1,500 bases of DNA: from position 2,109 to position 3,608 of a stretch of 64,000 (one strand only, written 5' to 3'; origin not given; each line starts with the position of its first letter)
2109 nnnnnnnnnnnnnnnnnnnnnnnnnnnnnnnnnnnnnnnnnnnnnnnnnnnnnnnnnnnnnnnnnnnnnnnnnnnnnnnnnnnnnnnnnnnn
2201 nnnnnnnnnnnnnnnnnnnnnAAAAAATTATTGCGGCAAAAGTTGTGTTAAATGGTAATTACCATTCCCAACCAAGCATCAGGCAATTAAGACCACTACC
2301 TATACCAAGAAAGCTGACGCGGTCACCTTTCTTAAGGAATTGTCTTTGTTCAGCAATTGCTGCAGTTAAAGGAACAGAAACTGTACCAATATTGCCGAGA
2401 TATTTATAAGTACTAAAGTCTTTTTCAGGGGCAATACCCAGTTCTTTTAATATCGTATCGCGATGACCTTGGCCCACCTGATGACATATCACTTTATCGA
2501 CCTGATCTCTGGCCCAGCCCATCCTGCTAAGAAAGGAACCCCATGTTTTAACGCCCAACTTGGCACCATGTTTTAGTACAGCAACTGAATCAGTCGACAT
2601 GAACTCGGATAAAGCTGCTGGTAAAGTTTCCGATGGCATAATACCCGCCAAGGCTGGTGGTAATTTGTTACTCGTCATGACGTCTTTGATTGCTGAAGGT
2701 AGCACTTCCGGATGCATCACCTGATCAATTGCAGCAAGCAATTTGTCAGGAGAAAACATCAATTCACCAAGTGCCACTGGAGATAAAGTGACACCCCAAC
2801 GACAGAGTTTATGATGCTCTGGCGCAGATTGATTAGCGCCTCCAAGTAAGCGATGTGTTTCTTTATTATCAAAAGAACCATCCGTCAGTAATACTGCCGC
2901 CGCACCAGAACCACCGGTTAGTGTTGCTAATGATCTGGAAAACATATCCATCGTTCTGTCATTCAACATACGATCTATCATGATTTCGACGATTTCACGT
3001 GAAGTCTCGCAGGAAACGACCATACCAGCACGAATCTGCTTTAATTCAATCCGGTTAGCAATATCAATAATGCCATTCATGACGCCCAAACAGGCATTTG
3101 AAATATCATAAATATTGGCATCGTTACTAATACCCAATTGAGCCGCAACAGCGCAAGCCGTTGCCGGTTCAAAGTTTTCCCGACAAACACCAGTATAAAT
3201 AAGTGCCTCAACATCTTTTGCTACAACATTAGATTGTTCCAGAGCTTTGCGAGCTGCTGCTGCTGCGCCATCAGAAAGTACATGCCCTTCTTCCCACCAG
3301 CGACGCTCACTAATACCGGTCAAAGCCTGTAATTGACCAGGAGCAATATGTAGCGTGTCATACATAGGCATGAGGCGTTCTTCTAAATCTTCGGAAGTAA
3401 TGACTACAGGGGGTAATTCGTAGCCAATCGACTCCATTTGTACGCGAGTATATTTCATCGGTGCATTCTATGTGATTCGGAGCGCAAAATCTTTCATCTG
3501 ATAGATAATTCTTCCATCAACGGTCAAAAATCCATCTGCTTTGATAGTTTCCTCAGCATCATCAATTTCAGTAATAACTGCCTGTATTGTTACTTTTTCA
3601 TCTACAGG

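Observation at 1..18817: oleABC directly fused to a PUFA-synthase operon: a single transcriptional unit for polyunsaturated hydrocarbon synthesis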

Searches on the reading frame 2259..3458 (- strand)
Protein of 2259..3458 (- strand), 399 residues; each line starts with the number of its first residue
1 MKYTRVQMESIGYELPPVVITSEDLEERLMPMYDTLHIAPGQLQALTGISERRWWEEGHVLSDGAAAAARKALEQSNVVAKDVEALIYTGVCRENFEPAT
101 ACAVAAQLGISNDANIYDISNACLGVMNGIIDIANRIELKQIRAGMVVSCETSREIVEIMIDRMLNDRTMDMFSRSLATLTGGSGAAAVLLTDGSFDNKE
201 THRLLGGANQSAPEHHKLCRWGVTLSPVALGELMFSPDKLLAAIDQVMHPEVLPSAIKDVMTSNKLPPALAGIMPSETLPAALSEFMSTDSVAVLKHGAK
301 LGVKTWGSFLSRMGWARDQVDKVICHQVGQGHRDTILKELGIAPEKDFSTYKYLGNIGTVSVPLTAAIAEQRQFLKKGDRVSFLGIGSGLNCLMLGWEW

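Call 5: search_protein_families(library=ncbifam, proteins=[window:2259-3458:-])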
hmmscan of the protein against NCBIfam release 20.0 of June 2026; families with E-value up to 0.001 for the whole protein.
window:2259-3458:- (399 aa): 11 families
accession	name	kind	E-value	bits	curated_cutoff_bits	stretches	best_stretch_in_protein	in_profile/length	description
NF006720.0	PRK09258.1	equivalog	2.4e-145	484.1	285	1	1-399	1-338/338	3-oxoacyl-ACP synthase III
NF006829.0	PRK09352.1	subfamily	1.6e-30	106.2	249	2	5-159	4-150/322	beta-ketoacyl-ACP synthase 3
TIGR00747.1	fabH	subfamily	1.4e-25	90.1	292.1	2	6-195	3-170/322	beta-ketoacyl-ACP synthase III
NF005541.0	PRK07204.1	equivalog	3.9e-22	79.1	402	2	5-153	4-145/329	beta-ketoacyl-ACP synthase III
NF004623.0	PRK05963.1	equivalog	4.1e-22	78.9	437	2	7-151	7-142/328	beta-ketoacyl-ACP synthase III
NF005308.0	PRK06840.1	equivalog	3e-11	42.9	315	1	5-160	4-153/339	3-oxoacyl-ACP synthase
NF005703.0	PRK07515.1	equivalog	1.5e-08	34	304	1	50-152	85-185/373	beta-ketoacyl-ACP synthase III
TIGR01930.1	AcCoA-C-Actrans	subfamily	3.9e-07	29.3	240.55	1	65-160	25-120/385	acetyl-CoA C-acyltransferase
NF003274.0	PRK04262.1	equivalog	8e-07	28.4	244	1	65-154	55-144/347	hydroxymethylglutaryl-CoA synthase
NF009519.0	PRK12880.1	equivalog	1.2e-06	28.1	436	1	42-138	41-137/353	beta-ketoacyl-ACP synthase III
NF006516.0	PRK08963.1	equivalog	7.2e-06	25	560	1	70-172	46-147/436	acetyl-CoA C-acyltransferase FadI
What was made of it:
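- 2259..3458 (-): oleA: head-to-head Claisen-condensing thiolase, 399 aa, with a clade-specific insert of about 63 residues (residues ~223-286). NF006720 484 bits, cutoff 285 (call 5).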

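Call 6: search_protein_families(library=pfam, proteins=[window:2259-3458:-])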
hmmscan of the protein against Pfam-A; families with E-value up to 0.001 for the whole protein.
window:2259-3458:- (399 aa): 2 families
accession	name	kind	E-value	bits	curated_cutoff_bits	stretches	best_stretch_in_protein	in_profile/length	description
PF08541.16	ACP_syn_III_C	-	3.3e-17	62.9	26.6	1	310-396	1-87/90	3-Oxoacyl-[acyl-carrier-protein (ACP)] synthase III C terminal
PF00108.29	Thiolase_N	-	4.7e-08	33.2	26.4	1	65-152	27-114/260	Thiolase, N-terminal domain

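Call 8: search_solved_structures(query=window:2259-3458:-, show_alignments=1)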
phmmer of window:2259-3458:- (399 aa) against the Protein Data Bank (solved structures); distinct sequences matched with E-value up to 0.001: 53.
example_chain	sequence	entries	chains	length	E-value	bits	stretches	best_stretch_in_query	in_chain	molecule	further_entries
3row_A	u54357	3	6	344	8e-58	199.7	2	5-222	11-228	3-oxoacyl-[ACP] synthase III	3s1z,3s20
3s21_A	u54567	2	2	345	8.2e-58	199.6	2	5-222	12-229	3-oxoacyl-[ACP] synthase III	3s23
5vxf_A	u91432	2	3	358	2.3e-57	198.1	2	5-222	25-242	3-oxoacyl-[ACP] synthase III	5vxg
5vxh_A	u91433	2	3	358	2.4e-57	198.1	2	5-222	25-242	3-oxoacyl-[ACP] synthase III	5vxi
5vxd_A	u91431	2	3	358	6.6e-57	196.6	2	5-222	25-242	3-oxoacyl-[ACP] synthase III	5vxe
6b2s_A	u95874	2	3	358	8.5e-57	196.3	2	5-222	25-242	3-oxoacyl-[ACP] synthase III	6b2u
6b2t_A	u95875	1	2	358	1.7e-56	195.3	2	5-222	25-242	3-oxoacyl-[ACP] synthase III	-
4kti_A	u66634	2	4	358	1.8e-56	195.3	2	5-222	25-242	3-oxoacyl-[ACP] synthase III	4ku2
4ktm_A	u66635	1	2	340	1.9e-56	195.2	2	5-222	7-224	3-oxoacyl-[ACP] synthase III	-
4ku3_A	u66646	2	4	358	2.3e-56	194.8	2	5-222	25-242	3-oxoacyl-[ACP] synthase III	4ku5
6b2r_A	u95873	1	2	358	2.3e-56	194.8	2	5-222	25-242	3-oxoacyl-[ACP] synthase III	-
3fk5_A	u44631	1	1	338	1.7e-55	192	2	5-222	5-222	3-oxoacyl-synthase III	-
4dfe_A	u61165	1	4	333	1.9e-18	70.1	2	10-159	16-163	3-oxoacyl-[acyl-carrier-protein] synthase 3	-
8vd9_A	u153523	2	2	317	9.7e-18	67.7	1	10-155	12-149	Beta-ketoacyl-[acyl-carrier-protein] synthase III 1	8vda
4ryb_A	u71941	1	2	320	5.1e-17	65.3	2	40-158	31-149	3-oxoacyl-[acyl-carrier-protein] synthase 3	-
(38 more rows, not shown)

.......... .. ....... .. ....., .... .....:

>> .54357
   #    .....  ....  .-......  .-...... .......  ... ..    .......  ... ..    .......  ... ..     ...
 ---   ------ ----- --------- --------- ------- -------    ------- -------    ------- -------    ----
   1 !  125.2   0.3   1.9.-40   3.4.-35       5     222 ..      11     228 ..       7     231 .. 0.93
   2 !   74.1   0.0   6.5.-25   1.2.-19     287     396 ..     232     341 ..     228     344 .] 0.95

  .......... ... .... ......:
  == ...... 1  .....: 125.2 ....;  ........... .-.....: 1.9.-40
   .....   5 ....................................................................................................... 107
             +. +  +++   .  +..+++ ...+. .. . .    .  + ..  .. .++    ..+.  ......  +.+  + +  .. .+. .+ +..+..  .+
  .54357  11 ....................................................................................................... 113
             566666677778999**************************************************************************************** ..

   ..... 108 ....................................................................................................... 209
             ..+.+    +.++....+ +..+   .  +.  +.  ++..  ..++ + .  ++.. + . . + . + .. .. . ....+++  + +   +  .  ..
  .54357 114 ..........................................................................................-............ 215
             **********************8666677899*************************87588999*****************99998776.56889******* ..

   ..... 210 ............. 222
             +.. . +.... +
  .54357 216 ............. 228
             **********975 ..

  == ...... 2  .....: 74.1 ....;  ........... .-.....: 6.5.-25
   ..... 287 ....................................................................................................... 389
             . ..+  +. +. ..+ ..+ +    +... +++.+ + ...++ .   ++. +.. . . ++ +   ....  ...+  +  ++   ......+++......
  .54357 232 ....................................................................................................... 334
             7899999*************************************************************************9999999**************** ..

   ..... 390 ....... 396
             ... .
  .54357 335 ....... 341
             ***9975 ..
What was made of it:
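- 2259..3458 (-): Xanthomonas OleA E = 8e-58 against the best FabH at 1.9e-18 (call 8).
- On OleA (acyl-CoA:acyl-CoA alkyltransferase, thiolase superfamily): Xc OleA E = 8e-58 against the best FabH at 1.9e-18 (call 8).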

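Call 17: find_homologous_proteins(query=window:2259-3458:-, max_evalue=1e-20)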
Query window:2259-3458:- (399 aa): 7062 proteins with E <= 1e-20 among 8000 candidates; the best 120 are listed.
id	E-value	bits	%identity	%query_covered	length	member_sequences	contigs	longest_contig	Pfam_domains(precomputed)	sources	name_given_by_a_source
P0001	4.5e-265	897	100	100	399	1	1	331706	PF00108.30,PF08541.17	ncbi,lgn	-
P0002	1.4e-261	885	98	100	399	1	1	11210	PF00108.30,PF08541.17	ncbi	-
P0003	1.5e-258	875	97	100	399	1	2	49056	PF00108.30,PF08541.17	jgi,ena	jgi:3-oxoacyl-[acyl-carrier-protein] synthase-3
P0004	5.9e-247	837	92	100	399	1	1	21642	PF00108.30,PF08541.17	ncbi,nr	ncbi:MAG: 3-oxoacyl-ACP synthase III [Proteobacteria bacterium]|nr:3-oxoacyl-ACP synthase III [Pseud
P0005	5.0e-245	831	90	100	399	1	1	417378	PF00108.30,PF08541.17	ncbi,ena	-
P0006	2.3e-244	829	93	98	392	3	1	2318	PF00108.30,PF08541.17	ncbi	-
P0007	2.3e-243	825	91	100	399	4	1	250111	PF00108.30,PF08541.17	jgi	jgi:acyl-CoA:acyl-CoA alkyltransferase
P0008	6.1e-243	824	89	100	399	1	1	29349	PF00108.30,PF08541.17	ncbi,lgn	-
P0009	2.2e-242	822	90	100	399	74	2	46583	PF00108.30,PF08541.17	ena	-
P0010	2.4e-242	822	90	100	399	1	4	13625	PF00108.30,PF08541.17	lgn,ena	-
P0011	2.5e-242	822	90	100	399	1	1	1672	PF00108.30,PF08541.17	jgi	-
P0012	5.6e-242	821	90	100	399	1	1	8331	PF00108.30,PF08541.17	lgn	-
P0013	2.1e-241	819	90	100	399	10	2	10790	PF00108.30,PF08541.17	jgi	jgi:3-oxoacyl-[acyl-carrier-protein] synthase-3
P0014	3.2e-241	818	90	100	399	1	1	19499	PF00108.30,PF08541.17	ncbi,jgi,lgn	ncbi:MAG: 3-oxoacyl-[acyl-carrier-protein] synthase III [Gammaproteobacteria bacterium]|jgi:3-oxoacy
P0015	4.2e-241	818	90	100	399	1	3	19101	PF00108.30,PF08541.17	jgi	jgi:acyl-CoA:acyl-CoA alkyltransferase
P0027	3.3e-237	805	88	100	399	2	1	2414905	PF00108.30,PF08541.17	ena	-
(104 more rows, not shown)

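Call 18: find_encoding_contigs(protein=P0001, flank=10000, max_places=4)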
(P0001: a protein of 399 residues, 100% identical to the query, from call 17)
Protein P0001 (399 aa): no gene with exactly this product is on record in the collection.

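Call 19: find_encoding_contigs(protein=P0005, flank=10000, max_places=3)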
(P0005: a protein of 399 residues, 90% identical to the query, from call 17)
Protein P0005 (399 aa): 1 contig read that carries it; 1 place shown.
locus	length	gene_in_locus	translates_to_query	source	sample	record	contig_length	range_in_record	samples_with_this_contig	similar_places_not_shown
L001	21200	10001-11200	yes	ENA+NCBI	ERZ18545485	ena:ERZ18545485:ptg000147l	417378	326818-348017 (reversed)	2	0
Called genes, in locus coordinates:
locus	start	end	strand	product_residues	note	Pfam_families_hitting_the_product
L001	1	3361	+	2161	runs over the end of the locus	PF00109:ketoacyl-synt, PF02801:Ketoacyl-synt_C, PF16197:KAsynt_C_assoc (weak), PF00698:Acyl_transf_1, PF08659:KR, PF00106:adh_short, PF13561:adh_short_C2, PF14765:PS-DH, +1 more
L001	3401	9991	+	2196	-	PF00109:ketoacyl-synt, PF02801:Ketoacyl-synt_C, PF16197:KAsynt_C_assoc (weak), PF00109:ketoacyl-synt, PF22818:ApeI-like (faint), PF00698:Acyl_transf_1 (weak), PF07977:FabA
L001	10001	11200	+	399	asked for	PF00108:Thiolase_N (weak), PF08541:ACP_syn_III_C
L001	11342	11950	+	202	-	PF07681:DoxX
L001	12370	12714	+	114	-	PF05598:DUF772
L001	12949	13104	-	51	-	-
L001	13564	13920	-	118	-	PF05598:DUF772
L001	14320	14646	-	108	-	-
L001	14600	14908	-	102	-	PF00872:Transposase_mut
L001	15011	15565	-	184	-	PF00872:Transposase_mut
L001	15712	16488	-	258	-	-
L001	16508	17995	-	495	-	PF00883:Peptidase_M17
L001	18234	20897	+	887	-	PF28598:PDH_E1_N, PF00456:Transketolase_N (weak), PF17831:PDH_E1_M, PF22613:Transketolase_C_1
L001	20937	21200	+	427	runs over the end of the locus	PF00364:Biotin_lipoyl, PF25984:BSH_YknX (faint), PF02817:E3_binding, PF00198:2-oxoacid_dh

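Call 20: find_encoding_contigs(protein=P0027, flank=10000, max_places=3)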
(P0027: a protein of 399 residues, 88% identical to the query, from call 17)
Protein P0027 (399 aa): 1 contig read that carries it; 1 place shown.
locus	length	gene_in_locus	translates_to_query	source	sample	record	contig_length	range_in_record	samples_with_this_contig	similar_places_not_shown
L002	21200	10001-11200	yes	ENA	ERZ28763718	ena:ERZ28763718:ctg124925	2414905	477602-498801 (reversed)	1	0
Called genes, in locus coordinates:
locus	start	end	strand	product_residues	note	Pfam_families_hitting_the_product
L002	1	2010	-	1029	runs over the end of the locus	PF00873:ACR_tran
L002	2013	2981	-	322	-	PF25973:BSH_CzcB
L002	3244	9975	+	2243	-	PF00109:ketoacyl-synt, PF02801:Ketoacyl-synt_C, PF16197:KAsynt_C_assoc, PF00109:ketoacyl-synt, PF02801:Ketoacyl-synt_C, PF00698:Acyl_transf_1 (weak), PF22818:ApeI-like (faint), PF07977:FabA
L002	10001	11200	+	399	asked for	PF00108:Thiolase_N (weak), PF08541:ACP_syn_III_C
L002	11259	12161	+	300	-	PF00561:Abhydrolase_1, PF10230:LIDHydrolase (weak), PF12146:Hydrolase_4, PF12697:Abhydrolase_6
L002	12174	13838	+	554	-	PF00501:AMP-binding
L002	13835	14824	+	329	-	PF01073:3Beta_HSD, PF01370:Epimerase, PF02719:Polysacc_synt_2, PF04321:RmlD_sub_bind, PF05368:NmrA, PF13460:NAD_binding_10, PF16363:GDP_Man_Dehyd, PF07993:NAD_binding_4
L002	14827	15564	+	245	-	PF22624:AASDHPPT_N, PF01648:ACPS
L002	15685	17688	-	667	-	PF00753:Lactamase_B, PF14863:Alkyl_sulf_dimr, PF14864:Alkyl_sulf_C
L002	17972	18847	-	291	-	PF13276:HTH_21, PF00665:rve, PF13683:rve_3, PF13333:rve_2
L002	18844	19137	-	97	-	PF01527:HTH_Tnp_1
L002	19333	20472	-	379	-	PF25917:BSH_RND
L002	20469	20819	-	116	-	PF11742:DUF3302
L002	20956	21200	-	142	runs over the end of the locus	PF03349:Toluene_X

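Call 21: find_encoding_contigs(protein=P0003, flank=10000, max_places=3)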
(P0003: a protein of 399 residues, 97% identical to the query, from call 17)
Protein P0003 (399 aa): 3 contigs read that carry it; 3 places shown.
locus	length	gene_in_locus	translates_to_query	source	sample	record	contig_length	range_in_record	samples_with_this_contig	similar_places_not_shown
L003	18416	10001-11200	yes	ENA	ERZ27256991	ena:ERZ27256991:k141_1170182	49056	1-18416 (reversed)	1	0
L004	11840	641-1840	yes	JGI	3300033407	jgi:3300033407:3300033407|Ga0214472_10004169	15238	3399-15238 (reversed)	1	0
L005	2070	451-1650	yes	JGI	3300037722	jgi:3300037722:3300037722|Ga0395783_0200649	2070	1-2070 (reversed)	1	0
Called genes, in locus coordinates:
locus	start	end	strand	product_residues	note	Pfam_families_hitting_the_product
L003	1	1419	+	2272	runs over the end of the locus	PF00109:ketoacyl-synt, PF02801:Ketoacyl-synt_C, PF16197:KAsynt_C_assoc (weak), PF00698:Acyl_transf_1, PF00550:PP-binding, PF08659:KR, PF00106:adh_short (weak), PF14765:PS-DH, +2 more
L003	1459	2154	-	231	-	-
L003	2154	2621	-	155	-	-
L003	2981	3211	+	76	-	-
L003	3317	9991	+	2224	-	PF00109:ketoacyl-synt, PF02801:Ketoacyl-synt_C, PF16197:KAsynt_C_assoc, PF00109:ketoacyl-synt, PF07977:FabA, PF22818:ApeI-like (faint), PF07977:FabA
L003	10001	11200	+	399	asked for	PF00108:Thiolase_N (weak), PF08541:ACP_syn_III_C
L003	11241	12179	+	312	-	PF10230:LIDHydrolase (faint), PF12146:Hydrolase_4, PF00561:Abhydrolase_1, PF12697:Abhydrolase_6, PF00561:Abhydrolase_1 (weak)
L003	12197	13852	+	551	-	PF00501:AMP-binding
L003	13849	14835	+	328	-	PF01073:3Beta_HSD, PF01370:Epimerase, PF02719:Polysacc_synt_2 (faint), PF04321:RmlD_sub_bind, PF05368:NmrA, PF13460:NAD_binding_10, PF16363:GDP_Man_Dehyd, PF07993:NAD_binding_4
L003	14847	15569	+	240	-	PF22624:AASDHPPT_N, PF01648:ACPS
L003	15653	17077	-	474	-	PF00202:Aminotran_3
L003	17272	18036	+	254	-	PF03848:TehB (faint), PF13847:Methyltransf_31, PF08241:Methyltransf_11, PF08242:Methyltransf_12, PF13649:Methyltransf_25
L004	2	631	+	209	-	?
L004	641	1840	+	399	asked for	PF00108:Thiolase_N (weak), PF08541:ACP_syn_III_C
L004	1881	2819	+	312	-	PF10230:LIDHydrolase (faint), PF12146:Hydrolase_4, PF00561:Abhydrolase_1, PF12697:Abhydrolase_6, PF00561:Abhydrolase_1 (weak)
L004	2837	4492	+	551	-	PF00501:AMP-binding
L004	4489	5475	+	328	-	PF01073:3Beta_HSD, PF01370:Epimerase, PF02719:Polysacc_synt_2 (faint), PF04321:RmlD_sub_bind, PF05368:NmrA, PF13460:NAD_binding_10, PF16363:GDP_Man_Dehyd, PF07993:NAD_binding_4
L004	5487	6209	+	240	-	PF22624:AASDHPPT_N, PF01648:ACPS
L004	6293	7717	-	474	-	PF00202:Aminotran_3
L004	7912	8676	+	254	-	PF03848:TehB (faint), PF13847:Methyltransf_31, PF08241:Methyltransf_11, PF08242:Methyltransf_12, PF13649:Methyltransf_25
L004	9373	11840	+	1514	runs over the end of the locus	PF08447:PAS_3, PF00989:PAS, PF08447:PAS_3, PF13426:PAS_9, PF13426:PAS_9, PF08447:PAS_3, PF13426:PAS_9, PF08447:PAS_3, +7 more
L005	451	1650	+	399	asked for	PF00108:Thiolase_N (weak), PF08541:ACP_syn_III_C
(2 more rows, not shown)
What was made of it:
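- The full oleABCD-PPTase series follows pfaC in relatives with OleA 97% and 88% identical (calls 20, 21).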

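Call 22: find_encoding_contigs(protein=P0002, flank=10000, max_places=3)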
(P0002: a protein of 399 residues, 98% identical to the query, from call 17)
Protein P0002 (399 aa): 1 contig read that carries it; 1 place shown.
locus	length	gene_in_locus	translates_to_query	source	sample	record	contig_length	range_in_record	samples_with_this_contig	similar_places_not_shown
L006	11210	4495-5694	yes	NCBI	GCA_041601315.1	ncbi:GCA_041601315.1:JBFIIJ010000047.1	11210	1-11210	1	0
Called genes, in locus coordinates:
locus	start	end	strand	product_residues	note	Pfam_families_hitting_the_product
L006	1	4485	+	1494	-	?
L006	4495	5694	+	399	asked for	PF00108:Thiolase_N (weak), PF08541:ACP_syn_III_C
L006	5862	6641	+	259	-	-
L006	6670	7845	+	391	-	PF05816:TelA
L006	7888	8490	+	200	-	-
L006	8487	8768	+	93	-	-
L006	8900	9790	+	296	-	PF12146:Hydrolase_4, PF00561:Abhydrolase_1, PF12697:Abhydrolase_6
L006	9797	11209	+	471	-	?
